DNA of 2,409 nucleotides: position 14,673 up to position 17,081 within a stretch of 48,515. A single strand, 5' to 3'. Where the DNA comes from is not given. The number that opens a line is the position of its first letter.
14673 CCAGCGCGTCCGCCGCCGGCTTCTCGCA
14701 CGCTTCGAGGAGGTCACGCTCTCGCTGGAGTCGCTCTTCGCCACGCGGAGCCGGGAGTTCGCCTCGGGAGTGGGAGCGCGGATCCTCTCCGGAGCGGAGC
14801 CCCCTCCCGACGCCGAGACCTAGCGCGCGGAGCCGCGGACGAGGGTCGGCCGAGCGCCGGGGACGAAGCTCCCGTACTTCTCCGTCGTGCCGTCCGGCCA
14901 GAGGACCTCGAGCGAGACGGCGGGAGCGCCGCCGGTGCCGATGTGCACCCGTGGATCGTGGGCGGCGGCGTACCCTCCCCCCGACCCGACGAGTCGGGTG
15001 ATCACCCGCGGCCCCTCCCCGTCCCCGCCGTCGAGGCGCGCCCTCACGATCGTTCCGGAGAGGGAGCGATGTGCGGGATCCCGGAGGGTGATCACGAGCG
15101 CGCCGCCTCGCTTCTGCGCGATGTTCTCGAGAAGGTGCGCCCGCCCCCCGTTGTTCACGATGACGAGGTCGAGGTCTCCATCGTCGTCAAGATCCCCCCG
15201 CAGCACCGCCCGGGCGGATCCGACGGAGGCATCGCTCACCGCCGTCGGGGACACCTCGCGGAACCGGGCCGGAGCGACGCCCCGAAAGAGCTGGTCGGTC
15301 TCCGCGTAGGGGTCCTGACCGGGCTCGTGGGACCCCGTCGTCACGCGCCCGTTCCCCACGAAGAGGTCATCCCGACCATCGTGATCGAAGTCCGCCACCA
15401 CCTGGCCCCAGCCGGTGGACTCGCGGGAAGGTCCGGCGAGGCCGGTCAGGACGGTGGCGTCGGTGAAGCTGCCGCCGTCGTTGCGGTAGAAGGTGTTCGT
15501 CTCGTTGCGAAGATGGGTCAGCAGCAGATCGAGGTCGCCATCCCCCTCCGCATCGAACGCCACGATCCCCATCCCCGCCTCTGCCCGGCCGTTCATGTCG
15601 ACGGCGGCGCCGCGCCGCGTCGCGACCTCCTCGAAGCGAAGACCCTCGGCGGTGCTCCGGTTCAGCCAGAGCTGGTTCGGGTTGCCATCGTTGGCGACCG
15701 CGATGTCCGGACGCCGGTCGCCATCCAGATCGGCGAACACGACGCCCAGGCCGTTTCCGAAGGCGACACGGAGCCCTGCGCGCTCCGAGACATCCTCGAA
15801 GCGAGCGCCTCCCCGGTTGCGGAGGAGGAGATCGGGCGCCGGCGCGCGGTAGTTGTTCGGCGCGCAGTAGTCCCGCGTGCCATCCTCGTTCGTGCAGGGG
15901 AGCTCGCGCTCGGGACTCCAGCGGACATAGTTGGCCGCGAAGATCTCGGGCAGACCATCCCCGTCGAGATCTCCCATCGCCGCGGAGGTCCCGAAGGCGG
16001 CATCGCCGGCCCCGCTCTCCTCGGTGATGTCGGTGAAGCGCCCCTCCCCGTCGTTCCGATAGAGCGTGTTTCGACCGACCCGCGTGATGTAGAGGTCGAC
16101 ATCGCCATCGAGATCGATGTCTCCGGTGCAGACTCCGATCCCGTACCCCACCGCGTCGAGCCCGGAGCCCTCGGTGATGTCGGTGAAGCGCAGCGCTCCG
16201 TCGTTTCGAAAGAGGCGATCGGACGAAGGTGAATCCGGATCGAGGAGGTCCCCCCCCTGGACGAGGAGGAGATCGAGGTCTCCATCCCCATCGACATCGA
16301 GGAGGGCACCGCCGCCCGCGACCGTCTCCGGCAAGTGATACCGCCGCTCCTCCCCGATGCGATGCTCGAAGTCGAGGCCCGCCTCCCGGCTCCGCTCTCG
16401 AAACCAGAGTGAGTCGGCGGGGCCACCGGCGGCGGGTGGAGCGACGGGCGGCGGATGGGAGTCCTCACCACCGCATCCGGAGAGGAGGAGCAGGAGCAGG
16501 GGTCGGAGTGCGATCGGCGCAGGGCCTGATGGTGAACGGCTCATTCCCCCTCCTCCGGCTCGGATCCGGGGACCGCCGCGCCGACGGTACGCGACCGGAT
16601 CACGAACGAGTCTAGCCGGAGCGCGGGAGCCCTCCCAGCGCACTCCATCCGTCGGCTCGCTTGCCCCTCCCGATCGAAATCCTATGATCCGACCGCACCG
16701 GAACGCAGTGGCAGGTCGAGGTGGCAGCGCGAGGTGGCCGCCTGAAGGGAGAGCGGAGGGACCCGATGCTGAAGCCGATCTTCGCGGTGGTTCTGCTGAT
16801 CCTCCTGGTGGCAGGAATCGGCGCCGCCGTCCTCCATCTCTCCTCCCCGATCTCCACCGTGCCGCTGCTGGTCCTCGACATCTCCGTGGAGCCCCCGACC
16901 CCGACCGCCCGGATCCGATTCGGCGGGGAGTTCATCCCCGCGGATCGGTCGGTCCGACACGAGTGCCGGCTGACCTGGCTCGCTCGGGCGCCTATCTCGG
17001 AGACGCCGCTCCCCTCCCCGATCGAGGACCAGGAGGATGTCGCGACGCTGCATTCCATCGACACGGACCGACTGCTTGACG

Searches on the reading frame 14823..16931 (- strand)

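Call 28: search_protein_families(library=pfam, proteins=[window:14823-16931:-], max_evalue=0.01)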
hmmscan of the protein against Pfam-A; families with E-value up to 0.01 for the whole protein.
window:14823-16931:- (703 aa): 3 families
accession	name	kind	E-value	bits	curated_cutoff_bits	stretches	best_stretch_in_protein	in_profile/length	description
PF13517.12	FG-GAP_3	-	1.1e-40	138.4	26.9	5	271-331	1-60/61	FG-GAP-like repeat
PF01839.29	FG-GAP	-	2.8e-16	59.4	22.1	3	313-334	1-22/37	FG-GAP repeat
PF07593.17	UnbV_ASPIC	-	2.4e-10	40.6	23.4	1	626-686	3-58/68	ASPIC and UnbV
